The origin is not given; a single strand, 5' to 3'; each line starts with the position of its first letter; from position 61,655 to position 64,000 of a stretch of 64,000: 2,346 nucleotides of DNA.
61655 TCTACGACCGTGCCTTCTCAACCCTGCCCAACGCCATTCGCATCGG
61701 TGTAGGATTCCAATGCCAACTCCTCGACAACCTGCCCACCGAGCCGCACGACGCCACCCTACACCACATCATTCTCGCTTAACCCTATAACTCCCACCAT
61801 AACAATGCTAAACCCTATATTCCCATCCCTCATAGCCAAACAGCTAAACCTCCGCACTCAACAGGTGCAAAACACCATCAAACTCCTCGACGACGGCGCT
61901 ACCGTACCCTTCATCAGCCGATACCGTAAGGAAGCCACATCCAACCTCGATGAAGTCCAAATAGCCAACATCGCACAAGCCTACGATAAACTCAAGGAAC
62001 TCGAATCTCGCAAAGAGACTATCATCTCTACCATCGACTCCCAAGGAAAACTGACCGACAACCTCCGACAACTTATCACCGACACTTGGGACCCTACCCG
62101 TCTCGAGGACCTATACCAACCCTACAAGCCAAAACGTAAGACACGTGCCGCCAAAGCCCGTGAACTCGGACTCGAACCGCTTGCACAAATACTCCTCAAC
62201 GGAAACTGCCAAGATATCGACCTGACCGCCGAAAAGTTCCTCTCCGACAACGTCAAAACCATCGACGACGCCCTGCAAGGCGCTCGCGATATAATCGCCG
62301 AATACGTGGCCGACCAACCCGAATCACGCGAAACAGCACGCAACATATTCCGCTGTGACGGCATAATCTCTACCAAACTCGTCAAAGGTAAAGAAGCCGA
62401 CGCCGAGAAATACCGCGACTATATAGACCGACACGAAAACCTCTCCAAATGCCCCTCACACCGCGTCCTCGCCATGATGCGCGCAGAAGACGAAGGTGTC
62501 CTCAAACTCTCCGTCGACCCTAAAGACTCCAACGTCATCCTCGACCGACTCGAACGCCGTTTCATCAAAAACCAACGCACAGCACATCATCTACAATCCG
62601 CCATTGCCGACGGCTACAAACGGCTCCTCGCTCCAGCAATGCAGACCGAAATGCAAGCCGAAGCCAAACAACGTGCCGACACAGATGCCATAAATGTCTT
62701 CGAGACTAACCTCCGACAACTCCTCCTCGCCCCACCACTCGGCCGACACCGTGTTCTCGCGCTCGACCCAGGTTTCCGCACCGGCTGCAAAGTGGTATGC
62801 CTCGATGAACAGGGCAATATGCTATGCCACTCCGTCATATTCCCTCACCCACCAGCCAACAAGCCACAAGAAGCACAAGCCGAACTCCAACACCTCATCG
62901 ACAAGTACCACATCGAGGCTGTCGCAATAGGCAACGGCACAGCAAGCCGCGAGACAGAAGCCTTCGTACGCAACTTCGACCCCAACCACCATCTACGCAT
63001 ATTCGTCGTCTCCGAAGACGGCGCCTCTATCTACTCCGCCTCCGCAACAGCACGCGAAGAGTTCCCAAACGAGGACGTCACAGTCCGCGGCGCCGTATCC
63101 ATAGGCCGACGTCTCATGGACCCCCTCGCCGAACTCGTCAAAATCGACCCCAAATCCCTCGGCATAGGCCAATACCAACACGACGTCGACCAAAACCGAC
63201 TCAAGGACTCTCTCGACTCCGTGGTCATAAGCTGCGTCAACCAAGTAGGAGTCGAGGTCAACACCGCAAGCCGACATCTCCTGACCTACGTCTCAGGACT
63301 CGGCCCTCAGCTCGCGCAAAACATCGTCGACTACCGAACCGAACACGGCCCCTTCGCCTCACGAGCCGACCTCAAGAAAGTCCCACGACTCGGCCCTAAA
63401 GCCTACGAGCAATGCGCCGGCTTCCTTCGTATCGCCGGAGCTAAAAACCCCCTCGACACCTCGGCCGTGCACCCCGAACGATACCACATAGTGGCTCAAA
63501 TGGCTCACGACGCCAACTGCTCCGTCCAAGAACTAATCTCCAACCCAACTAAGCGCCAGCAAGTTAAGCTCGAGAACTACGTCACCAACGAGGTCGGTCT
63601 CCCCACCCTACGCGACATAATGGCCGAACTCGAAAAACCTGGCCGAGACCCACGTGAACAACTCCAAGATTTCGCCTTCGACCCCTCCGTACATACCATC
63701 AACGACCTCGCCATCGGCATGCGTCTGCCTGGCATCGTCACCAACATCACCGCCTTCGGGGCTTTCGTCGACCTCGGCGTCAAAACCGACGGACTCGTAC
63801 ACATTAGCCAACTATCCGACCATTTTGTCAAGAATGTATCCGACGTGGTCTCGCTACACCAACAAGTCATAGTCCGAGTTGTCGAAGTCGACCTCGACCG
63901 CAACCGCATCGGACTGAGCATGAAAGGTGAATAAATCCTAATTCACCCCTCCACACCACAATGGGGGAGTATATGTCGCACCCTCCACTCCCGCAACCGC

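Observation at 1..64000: Extreme, block-wise strand compositional asymmetry that ignores gene orientation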

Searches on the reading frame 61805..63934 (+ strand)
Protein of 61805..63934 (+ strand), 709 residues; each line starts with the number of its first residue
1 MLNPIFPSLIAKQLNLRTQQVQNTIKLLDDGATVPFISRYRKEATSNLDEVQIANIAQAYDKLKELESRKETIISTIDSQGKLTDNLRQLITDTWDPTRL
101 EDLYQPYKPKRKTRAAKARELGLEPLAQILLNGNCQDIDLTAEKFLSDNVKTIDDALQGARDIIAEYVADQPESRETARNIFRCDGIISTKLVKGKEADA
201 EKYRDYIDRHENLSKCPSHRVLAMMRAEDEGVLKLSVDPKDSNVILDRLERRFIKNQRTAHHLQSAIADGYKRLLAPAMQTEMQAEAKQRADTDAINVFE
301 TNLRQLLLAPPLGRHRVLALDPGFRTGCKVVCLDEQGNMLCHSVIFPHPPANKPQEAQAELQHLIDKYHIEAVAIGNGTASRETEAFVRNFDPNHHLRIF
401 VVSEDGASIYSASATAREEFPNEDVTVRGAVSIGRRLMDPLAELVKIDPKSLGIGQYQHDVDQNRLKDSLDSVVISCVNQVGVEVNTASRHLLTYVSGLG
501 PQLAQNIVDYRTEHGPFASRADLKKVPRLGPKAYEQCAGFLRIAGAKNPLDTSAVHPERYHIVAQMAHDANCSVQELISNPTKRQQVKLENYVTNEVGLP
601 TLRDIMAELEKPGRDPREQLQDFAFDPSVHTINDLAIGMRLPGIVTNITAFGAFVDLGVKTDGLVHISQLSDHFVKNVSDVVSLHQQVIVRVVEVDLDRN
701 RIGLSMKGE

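Call 7: find_homologous_proteins(query=window:61805-63934:+, max_evalue=1e-50)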
Query window:61805-63934:+ (709 aa): 8000 proteins with E <= 1e-50 among 8000 candidates; the best 120 are listed.
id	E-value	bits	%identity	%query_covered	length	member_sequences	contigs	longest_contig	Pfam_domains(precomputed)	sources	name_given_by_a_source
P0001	0.0e+0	1591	100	100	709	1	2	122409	PF16921.11,PF14639.12,PF00575.30,PF12836.14,PF14635.13,PF17674.8,PF09371.16,PF22706.2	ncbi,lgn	-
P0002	0.0e+0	1590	100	100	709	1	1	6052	PF16921.11,PF14639.12,PF00575.30,PF12836.14,PF14635.13,PF17674.8,PF09371.16,PF22706.2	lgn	-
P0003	0.0e+0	1589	100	100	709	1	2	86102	PF16921.11,PF14639.12,PF00575.30,PF12836.14,PF14635.13,PF17674.8,PF09371.16,PF22706.2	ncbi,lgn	-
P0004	0.0e+0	1588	100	100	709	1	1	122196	PF16921.11,PF14639.12,PF00575.30,PF12836.14,PF14635.13,PF17674.8,PF09371.16,PF22706.2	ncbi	-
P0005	0.0e+0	1585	100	100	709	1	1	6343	PF16921.11,PF14639.12,PF00575.30,PF12836.14,PF14635.13,PF17674.8,PF09371.16,PF22706.2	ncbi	-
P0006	0.0e+0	1584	100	100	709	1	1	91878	PF16921.11,PF14639.12,PF00575.30,PF12836.14,PF14635.13,PF17674.8,PF09371.16,PF22706.2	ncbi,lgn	-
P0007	0.0e+0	1471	92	100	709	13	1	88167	PF16921.11,PF14639.12,PF00575.30,PF23459.2,PF12836.14,PF14635.13,PF17674.8,PF09371.16,PF22706.2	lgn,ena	-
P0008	0.0e+0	1312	82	100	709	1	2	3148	PF16921.11,PF14639.12,PF00575.30,PF23459.2,PF12836.14,PF14635.13,PF17674.8,PF09371.16,PF22706.2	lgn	-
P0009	0.0e+0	1308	82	100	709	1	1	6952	PF16921.11,PF00575.30,PF12836.14,PF14635.13,PF17674.8,PF09371.16,PF22706.2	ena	-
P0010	0.0e+0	1308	82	100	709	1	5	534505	PF16921.11,PF00575.30,PF12836.14,PF14635.13,PF17674.8,PF09371.16,PF22706.2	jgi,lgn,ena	-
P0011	0.0e+0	1308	82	100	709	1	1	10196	PF16921.11,PF00575.30,PF23459.2,PF12836.14,PF14635.13,PF17674.8,PF09371.16,PF22706.2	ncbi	-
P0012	0.0e+0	1308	82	100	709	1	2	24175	PF16921.11,PF00575.30,PF23459.2,PF12836.14,PF14635.13,PF17674.8,PF09371.16,PF22706.2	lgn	-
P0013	0.0e+0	1308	82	100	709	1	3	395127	PF16921.11,PF14639.12,PF00575.30,PF12836.14,PF14635.13,PF17674.8,PF09371.16,PF22706.2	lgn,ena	-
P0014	0.0e+0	1307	82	100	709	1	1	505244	PF16921.11,PF00575.30,PF12836.14,PF14635.13,PF17674.8,PF09371.16,PF22706.2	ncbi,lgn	-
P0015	0.0e+0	1306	82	100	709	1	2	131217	PF16921.11,PF14639.12,PF00575.30,PF12836.14,PF14635.13,PF17674.8,PF09371.16,PF22706.2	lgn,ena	-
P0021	0.0e+0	1305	82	100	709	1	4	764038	PF16921.11,PF14639.12,PF00575.30,PF12836.14,PF14635.13,PF17674.8,PF09371.16,PF22706.2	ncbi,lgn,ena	-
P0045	0.0e+0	1234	78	100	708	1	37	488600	PF16921.11,PF00575.30,PF23459.2,PF12836.14,PF14635.13,PF17674.8,PF09371.16,PF22706.2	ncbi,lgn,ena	-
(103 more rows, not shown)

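Call 9: find_related_loci(query=window:61805-63934:+, collection=genome_contigs, flank=10000)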
Query window:61805-63934:+ (709 aa) in genome_contigs; peptide patterns used: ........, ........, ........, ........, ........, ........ (x = any residue, [..] = any of these).
600 stretches matched a pattern (row limit reached: there are more); 595 encode a relative of the query (tblastn E <= 1e-3); the best 80 are kept; 80 distinct loci.
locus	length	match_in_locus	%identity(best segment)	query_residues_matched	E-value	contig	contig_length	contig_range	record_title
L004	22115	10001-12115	64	6-707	0e+0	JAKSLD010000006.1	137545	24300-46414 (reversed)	MAG: Bacteroidales bacterium isolate Horse_feces90 MAG090_6, whole genome shotgun sequence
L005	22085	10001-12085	64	9-708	0e+0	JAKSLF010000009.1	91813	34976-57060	MAG: Bacteroidales bacterium isolate Horse_feces92 MAG092_9, whole genome shotgun sequence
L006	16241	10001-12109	61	5-707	0e+0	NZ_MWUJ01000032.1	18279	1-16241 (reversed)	Geofilum rhodophaeum strain HF401 contig32, whole genome shotgun sequence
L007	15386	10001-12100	61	9-708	0e+0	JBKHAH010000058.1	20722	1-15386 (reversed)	MAG: Bacteroidales bacterium isolate D1M01_13 NODE_3687_length_20722_cov_19.961194, whole genome shotgun sequence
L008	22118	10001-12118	60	2-707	0e+0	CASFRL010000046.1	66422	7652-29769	uncultured Bacteroidales bacterium isolate CO.O94.metabat-bins.172 genome assembly, contig: CO.O94.metabat-bins.172.fa_k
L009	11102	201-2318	60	2-707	0e+0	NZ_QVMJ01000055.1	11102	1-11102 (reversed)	Bacteroides sp. 519 scaffold55_size11102, whole genome shotgun sequence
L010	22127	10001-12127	61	1-707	0e+0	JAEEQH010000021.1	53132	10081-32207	MAG: Prevotella sp. isolate Tb.RUG.330 NODE_1800_length_53132_cov_2.855561, whole genome shotgun sequence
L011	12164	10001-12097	61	6-704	0e+0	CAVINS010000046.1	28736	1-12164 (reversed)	Bacteroidaceae bacterium isolate H07634-L1_cleanbin_000035 genome assembly, contig: Spades_H07634-L1_contig_1154, whole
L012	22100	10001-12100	59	9-708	0e+0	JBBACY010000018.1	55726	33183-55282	MAG: Bacteroidales bacterium isolate SO_2017_LW2_102 scaffold_1303_c1_LW138R_2017, whole genome shotgun sequence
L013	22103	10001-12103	58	6-706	0e+0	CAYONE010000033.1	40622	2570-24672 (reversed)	MAG TPA_asm: uncultured Paludibacter sp. isolate SRP263991_co6_180 genome assembly, contig: NODE_608_length_40622_cov_10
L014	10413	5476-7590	59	6-708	0e+0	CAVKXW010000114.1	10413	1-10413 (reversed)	Bacteroidaceae bacterium isolate H07688-L1_cleanbin_000003 genome assembly, contig: Spades_H07688-L1_contig_1085, whole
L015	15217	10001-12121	60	1-706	0e+0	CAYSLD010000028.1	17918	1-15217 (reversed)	MAG TPA_asm: uncultured Bacteroides sp. isolate SRP222552_co1_83 genome assembly, contig: NODE_1999_length_17918_cov_25.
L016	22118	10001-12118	62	5-707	0e+0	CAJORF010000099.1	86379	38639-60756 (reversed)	uncultured Bacteroidaceae bacterium isolate Rumen_Coassembly_mag_972 genome assembly, contig: k87_25008802, whole genome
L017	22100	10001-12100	60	9-708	0e+0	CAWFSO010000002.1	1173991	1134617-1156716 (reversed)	MAG: uncultured Rikenellaceae bacterium isolate MFD00905.bin.1.61 genome assembly, contig: contig_16531, whole genome sh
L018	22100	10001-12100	60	9-708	0e+0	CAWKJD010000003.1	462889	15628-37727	MAG: uncultured Bacteroidales bacterium isolate MFD01872.bin.1.312 genome assembly, contig: contig_111969, whole genome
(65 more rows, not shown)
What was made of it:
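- Tried and rejected: GTDB genome scan with Tex (call 9).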

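Call 11: find_encoding_contigs(protein=P0007, flank=10000, max_places=3)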
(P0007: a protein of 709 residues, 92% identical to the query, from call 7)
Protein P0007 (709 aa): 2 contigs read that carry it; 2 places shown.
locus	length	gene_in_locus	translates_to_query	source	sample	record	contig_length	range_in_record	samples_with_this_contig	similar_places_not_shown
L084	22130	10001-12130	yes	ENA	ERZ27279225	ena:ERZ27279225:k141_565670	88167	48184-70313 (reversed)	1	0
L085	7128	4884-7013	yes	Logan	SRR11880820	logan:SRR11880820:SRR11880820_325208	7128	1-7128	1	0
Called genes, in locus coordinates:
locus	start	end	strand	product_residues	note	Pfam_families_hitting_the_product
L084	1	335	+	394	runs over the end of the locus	-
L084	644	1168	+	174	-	-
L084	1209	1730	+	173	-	PF00578:AhpC-TSA, PF08534:Redoxin, PF00085:Thioredoxin, PF13098:Thioredoxin_2 (weak), PF13905:Thioredoxin_8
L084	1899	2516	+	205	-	PF01025:GrpE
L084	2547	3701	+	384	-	PF00226:DnaJ, PF01556:DnaJ_C, PF00684:DnaJ_CXXCXGXG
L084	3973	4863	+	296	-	PF00701:DHDPS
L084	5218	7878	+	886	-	PF00690:Cation_ATPase_N, PF00122:E1-E2_ATPase, PF00702:Hydrolase, PF13246:Cation_ATPase, PF08282:Hydrolase_3 (weak), PF00689:Cation_ATPase_C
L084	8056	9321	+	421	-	PF00709:Adenylsucc_synt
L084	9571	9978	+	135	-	PF01812:5-FTHF_cyc-lig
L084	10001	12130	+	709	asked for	PF09371:Tex_N, PF14639:YqgF (faint), PF22706:Tex_central_region, PF16921:Tex_YqgF, PF14635:HHH_7, PF12836:HHH_3, PF17674:HHH_9, PF00575:S1, +1 more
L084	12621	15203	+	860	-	-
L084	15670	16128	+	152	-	PF02381:MraZ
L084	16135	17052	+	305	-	PF01795:Methyltransf_5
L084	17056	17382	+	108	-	PF19579:FtsL_2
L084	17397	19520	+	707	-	PF03717:PBP_dimer, PF00905:Transpeptidase, PF03793:PASTA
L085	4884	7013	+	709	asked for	PF09371:Tex_N, PF14639:YqgF (faint), PF22706:Tex_central_region, PF16921:Tex_YqgF, PF14635:HHH_7, PF12836:HHH_3, PF17674:HHH_9, PF00575:S1, +1 more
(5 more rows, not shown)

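Call 12: find_encoding_contigs(protein=P0021, flank=10000, max_places=3)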
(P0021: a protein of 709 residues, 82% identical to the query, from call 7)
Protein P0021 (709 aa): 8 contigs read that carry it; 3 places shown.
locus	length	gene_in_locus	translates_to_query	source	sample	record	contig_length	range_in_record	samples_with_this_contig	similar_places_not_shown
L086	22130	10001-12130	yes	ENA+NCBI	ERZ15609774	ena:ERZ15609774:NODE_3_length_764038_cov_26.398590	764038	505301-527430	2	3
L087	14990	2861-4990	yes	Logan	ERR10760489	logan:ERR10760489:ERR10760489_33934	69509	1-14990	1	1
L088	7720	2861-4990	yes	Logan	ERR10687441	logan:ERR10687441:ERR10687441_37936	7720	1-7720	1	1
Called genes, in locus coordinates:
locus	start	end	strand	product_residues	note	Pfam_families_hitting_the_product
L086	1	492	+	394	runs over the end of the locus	-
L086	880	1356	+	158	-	PF13905:Thioredoxin_8 (weak)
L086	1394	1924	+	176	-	PF00578:AhpC-TSA, PF08534:Redoxin, PF00085:Thioredoxin, PF13905:Thioredoxin_8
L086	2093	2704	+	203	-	PF01025:GrpE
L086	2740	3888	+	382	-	PF00226:DnaJ, PF01556:DnaJ_C, PF27659:CHP02642 (faint), PF00684:DnaJ_CXXCXGXG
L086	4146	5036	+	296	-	PF00701:DHDPS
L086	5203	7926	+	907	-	PF00690:Cation_ATPase_N, PF00122:E1-E2_ATPase, PF00702:Hydrolase, PF13246:Cation_ATPase, PF08282:Hydrolase_3 (weak), PF00689:Cation_ATPase_C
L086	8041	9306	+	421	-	PF00709:Adenylsucc_synt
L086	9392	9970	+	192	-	PF01812:5-FTHF_cyc-lig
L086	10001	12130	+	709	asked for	PF09371:Tex_N, PF22706:Tex_central_region, PF14639:YqgF (faint), PF16921:Tex_YqgF, PF14635:HHH_7, PF12836:HHH_3, PF17674:HHH_9, PF00575:S1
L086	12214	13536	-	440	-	PF12698:ABC2_membrane_3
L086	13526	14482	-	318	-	PF00005:ABC_tran, PF13304:AAA_21, PF13732:DrrA1-3_C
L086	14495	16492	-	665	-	PF00884:Sulfatase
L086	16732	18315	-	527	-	PF13522:GATase_6, PF12481:DUF3700, PF13537:GATase_7, PF00733:Asn_synthase, PF02540:NAD_synthase (weak), PF00733:Asn_synthase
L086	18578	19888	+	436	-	PF26707:DUF8237 (faint)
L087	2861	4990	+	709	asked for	PF09371:Tex_N, PF22706:Tex_central_region, PF14639:YqgF (faint), PF16921:Tex_YqgF, PF14635:HHH_7, PF12836:HHH_3, PF17674:HHH_9, PF00575:S1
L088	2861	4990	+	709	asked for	PF09371:Tex_N, PF22706:Tex_central_region, PF14639:YqgF (faint), PF16921:Tex_YqgF, PF14635:HHH_7, PF12836:HHH_3, PF17674:HHH_9, PF00575:S1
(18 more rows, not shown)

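Call 16: find_encoding_contigs(protein=P0004, flank=10000, max_places=4)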
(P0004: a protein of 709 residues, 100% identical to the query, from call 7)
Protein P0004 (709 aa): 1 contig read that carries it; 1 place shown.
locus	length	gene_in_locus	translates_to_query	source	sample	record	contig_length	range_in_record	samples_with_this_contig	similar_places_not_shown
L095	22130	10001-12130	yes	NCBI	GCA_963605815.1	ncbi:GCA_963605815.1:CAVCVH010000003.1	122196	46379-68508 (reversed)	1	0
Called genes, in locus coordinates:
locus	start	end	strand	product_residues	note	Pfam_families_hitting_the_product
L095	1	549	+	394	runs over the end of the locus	-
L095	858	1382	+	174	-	-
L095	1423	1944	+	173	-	PF00578:AhpC-TSA, PF08534:Redoxin, PF00085:Thioredoxin, PF13098:Thioredoxin_2 (weak), PF13905:Thioredoxin_8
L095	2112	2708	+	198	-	PF01025:GrpE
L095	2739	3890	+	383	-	PF00226:DnaJ, PF01556:DnaJ_C, PF00684:DnaJ_CXXCXGXG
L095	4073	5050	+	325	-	PF00701:DHDPS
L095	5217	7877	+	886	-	PF00690:Cation_ATPase_N, PF00122:E1-E2_ATPase, PF00702:Hydrolase, PF13246:Cation_ATPase, PF08282:Hydrolase_3 (weak), PF00689:Cation_ATPase_C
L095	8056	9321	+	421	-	PF00709:Adenylsucc_synt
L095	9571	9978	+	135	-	PF01812:5-FTHF_cyc-lig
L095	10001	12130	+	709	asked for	PF09371:Tex_N, PF14639:YqgF (faint), PF22706:Tex_central_region, PF16921:Tex_YqgF, PF14635:HHH_7, PF12836:HHH_3, PF17674:HHH_9, PF00575:S1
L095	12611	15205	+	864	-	PF05170:AsmA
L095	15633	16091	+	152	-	PF02381:MraZ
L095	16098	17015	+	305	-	PF01795:Methyltransf_5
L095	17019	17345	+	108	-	PF19579:FtsL_2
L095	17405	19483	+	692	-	PF03717:PBP_dimer, PF00905:Transpeptidase, PF03793:PASTA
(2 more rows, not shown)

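Call 32: list_cluster_members(proteins=[P0004, P0001, P0007, P0021, P0123, P0159, P0125])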
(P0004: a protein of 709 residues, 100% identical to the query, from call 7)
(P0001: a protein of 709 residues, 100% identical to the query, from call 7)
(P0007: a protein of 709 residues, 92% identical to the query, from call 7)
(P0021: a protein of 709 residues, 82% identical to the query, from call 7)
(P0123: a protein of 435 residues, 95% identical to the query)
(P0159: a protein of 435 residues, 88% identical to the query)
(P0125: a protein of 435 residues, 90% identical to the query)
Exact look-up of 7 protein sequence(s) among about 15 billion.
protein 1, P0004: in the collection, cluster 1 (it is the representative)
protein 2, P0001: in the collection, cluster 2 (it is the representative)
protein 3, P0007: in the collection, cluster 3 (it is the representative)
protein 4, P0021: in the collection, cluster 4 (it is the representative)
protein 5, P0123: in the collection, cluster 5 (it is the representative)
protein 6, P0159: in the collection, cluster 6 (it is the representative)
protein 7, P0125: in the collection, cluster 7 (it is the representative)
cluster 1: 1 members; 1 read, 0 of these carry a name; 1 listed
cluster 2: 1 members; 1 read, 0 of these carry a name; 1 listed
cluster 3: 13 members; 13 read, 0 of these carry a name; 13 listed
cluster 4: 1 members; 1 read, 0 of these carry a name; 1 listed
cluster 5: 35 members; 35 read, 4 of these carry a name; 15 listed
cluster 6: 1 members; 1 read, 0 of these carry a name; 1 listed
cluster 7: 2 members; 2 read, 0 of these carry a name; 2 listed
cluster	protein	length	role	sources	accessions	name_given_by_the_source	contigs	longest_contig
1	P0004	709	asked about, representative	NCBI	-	-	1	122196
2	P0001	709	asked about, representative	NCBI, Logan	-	-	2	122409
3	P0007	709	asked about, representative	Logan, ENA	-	-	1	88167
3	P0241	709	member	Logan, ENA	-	-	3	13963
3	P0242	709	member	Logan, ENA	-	-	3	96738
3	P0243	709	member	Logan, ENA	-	-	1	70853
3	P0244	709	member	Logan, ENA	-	-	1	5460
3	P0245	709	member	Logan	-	-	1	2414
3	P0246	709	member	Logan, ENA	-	-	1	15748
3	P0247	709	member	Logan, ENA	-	-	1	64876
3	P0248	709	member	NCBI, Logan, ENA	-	-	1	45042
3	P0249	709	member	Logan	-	-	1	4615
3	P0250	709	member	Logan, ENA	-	-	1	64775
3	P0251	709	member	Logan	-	-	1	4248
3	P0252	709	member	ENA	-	-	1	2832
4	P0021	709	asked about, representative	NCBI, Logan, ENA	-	-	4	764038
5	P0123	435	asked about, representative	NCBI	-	-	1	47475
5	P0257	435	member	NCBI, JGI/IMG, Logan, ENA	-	-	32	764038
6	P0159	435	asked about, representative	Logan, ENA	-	-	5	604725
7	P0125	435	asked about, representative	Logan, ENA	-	-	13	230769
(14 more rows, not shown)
